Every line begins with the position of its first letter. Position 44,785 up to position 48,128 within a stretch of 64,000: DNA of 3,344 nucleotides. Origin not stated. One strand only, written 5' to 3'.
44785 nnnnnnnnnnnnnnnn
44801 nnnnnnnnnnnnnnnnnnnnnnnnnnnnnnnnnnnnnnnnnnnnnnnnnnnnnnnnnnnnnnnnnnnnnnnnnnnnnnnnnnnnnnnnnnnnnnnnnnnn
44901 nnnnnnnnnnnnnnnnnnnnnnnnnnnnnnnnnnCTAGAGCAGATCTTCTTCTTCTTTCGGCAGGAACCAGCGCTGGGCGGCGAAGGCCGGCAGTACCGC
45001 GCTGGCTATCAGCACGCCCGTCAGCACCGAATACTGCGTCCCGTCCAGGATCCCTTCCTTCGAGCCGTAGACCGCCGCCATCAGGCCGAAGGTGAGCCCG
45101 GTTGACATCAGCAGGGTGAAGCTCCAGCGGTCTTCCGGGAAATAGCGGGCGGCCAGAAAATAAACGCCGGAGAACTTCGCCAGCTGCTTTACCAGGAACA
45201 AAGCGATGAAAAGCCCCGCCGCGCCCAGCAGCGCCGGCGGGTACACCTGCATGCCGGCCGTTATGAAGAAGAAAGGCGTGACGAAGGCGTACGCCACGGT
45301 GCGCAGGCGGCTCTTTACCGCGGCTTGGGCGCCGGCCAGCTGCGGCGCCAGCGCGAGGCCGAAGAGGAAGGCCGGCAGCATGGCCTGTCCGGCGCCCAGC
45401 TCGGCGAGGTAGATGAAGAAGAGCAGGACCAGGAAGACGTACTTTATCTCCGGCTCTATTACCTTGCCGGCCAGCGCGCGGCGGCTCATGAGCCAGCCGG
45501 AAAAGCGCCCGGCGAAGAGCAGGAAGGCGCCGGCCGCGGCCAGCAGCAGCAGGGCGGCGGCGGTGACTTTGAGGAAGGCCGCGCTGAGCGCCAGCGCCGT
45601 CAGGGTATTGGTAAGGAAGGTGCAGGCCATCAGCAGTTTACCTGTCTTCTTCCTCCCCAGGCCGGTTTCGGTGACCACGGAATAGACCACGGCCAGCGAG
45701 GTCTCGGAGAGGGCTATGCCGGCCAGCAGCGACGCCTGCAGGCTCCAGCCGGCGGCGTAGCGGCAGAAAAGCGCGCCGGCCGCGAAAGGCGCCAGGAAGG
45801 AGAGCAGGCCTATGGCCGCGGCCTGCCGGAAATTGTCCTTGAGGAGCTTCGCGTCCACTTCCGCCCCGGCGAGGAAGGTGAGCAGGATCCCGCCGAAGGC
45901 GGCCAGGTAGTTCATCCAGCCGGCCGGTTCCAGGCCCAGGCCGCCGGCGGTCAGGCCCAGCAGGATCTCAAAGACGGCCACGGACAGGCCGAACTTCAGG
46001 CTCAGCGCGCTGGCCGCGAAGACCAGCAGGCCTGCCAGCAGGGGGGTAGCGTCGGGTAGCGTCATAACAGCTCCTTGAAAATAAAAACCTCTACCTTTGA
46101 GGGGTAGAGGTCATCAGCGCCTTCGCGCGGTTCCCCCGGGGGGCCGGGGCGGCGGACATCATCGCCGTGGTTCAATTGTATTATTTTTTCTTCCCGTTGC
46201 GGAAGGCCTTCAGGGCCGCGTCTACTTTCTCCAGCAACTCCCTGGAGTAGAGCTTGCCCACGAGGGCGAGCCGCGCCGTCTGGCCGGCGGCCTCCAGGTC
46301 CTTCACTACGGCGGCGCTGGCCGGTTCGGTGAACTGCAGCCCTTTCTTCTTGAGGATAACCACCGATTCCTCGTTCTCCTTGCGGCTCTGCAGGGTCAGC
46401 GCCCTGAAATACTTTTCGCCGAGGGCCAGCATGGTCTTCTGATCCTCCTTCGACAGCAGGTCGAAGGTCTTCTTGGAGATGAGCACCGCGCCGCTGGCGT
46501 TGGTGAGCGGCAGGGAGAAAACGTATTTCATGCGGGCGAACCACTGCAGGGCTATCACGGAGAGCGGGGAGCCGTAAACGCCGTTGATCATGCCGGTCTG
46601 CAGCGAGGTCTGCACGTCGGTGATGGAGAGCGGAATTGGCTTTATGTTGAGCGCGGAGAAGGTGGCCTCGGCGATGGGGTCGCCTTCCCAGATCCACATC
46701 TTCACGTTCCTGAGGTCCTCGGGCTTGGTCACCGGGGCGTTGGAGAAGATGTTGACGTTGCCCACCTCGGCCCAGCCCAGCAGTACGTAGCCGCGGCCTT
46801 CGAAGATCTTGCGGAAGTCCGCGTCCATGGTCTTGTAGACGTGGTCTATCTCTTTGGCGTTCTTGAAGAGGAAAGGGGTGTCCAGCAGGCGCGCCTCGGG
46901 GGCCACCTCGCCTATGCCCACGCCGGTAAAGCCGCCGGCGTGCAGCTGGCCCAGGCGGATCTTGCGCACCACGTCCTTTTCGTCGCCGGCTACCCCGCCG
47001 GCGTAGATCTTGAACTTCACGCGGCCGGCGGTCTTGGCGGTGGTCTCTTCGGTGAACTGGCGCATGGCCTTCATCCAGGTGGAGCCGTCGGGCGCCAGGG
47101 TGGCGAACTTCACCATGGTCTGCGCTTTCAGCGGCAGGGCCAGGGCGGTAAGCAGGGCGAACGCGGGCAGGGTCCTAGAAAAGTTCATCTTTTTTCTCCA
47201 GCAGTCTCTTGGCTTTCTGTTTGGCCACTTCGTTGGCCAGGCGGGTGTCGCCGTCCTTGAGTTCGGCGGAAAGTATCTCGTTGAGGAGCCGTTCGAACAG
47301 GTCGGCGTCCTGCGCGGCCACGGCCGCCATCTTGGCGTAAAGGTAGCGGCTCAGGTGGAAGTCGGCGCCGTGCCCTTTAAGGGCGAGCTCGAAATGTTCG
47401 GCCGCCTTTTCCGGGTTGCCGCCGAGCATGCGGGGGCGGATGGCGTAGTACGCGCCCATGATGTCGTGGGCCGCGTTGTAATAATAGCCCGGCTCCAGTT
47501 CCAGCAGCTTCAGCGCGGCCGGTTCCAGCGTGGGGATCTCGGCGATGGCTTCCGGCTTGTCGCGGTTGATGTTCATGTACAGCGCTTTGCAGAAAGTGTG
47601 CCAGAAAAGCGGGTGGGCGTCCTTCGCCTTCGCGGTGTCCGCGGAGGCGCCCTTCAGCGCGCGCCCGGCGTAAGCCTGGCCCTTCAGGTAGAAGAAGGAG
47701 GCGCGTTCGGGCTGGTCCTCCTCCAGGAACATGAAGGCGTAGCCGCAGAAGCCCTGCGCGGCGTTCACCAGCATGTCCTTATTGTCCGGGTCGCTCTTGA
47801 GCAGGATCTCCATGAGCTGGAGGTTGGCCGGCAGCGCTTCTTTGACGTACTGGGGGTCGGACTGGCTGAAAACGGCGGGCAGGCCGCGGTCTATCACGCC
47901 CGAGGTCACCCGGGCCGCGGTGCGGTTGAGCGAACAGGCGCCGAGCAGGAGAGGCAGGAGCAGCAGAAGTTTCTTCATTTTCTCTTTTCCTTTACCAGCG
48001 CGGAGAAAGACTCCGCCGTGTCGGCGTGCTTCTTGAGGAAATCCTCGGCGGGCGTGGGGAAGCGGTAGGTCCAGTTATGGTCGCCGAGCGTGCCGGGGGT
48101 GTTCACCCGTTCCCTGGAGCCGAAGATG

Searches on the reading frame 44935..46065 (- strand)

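Call 49: search_protein_families(library=pfam, proteins=[window:44935-46065:-], max_evalue=0.001)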
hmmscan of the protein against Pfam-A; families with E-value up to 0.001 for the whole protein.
window:44935-46065:- (376 aa): 1 family
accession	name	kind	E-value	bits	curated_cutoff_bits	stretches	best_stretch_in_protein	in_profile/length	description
PF00999.27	Na_H_Exchanger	-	6.2e-37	127.8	26.2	1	15-359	4-370/375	Sodium/hydrogen exchanger, transmembrane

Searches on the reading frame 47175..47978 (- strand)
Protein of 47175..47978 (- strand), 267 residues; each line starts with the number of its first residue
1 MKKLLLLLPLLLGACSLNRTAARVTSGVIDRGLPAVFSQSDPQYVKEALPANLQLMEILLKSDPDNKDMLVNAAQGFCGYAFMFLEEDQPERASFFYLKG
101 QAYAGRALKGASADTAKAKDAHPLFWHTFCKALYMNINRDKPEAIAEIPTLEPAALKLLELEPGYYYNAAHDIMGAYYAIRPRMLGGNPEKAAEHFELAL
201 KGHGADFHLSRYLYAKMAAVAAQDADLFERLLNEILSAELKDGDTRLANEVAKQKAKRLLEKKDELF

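Call 49: search_protein_families(library=pfam, proteins=[window:47175-47978:-], max_evalue=0.001)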
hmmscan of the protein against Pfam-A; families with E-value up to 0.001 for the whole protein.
window:47175-47978:- (267 aa): 1 family
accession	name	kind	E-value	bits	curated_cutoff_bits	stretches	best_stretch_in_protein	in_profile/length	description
PF16811.11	TAtT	-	7.1e-55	186.6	26.5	1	39-267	2-263/263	TRAP transporter T-component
